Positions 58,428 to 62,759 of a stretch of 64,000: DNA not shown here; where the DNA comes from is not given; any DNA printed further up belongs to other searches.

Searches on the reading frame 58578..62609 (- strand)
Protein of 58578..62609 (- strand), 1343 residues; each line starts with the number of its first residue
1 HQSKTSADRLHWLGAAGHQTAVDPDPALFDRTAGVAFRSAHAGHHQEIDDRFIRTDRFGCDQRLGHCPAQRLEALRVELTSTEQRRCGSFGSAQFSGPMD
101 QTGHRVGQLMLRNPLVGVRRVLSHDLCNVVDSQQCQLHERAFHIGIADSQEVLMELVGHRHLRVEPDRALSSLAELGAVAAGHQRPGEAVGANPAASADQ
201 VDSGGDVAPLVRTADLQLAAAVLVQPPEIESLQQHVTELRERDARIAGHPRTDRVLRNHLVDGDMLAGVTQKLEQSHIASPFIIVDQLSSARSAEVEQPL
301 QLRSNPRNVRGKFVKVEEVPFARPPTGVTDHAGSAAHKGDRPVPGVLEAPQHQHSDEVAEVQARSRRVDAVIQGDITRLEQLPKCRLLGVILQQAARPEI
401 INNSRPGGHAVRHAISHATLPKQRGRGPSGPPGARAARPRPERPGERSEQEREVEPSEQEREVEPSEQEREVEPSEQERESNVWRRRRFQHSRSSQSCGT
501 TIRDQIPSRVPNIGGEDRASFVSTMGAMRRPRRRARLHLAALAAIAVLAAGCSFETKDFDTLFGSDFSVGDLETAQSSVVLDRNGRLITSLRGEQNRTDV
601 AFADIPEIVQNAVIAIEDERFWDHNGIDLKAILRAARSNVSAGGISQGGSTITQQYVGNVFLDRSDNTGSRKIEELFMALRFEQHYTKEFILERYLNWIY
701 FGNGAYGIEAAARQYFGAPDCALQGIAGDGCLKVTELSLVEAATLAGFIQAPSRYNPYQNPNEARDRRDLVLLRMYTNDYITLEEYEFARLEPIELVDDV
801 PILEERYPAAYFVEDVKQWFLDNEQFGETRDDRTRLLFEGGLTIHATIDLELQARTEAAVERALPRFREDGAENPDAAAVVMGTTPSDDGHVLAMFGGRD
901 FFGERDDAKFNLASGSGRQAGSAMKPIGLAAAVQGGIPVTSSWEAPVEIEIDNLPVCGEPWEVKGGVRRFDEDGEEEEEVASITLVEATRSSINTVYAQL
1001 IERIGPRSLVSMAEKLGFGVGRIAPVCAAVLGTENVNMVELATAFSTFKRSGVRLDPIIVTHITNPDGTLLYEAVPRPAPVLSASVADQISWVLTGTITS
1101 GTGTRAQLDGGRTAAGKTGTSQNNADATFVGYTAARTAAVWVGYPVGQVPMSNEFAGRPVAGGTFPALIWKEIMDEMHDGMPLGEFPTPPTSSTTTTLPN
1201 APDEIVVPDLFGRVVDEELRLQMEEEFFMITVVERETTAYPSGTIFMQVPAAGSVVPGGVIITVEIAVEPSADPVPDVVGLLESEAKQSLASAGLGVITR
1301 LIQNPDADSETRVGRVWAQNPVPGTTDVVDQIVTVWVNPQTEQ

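Call 63: search_protein_families(library=pfam, proteins=[window:58578-62609:-], max_evalue=0.001)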
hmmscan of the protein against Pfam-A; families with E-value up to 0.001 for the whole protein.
window:58578-62609:- (1343 aa): 3 families
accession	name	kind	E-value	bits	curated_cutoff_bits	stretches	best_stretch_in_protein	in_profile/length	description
PF00912.28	Transgly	-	5.6e-62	208.8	27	1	585-775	2-177/178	Transglycosylase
PF00905.27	Transpeptidase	-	4e-18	66.1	22.1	1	888-1146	9-277/299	Penicillin binding protein transpeptidase domain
PF03793.24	PASTA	-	1.9e-11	44.2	23.2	1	1275-1338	3-63/64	PASTA domain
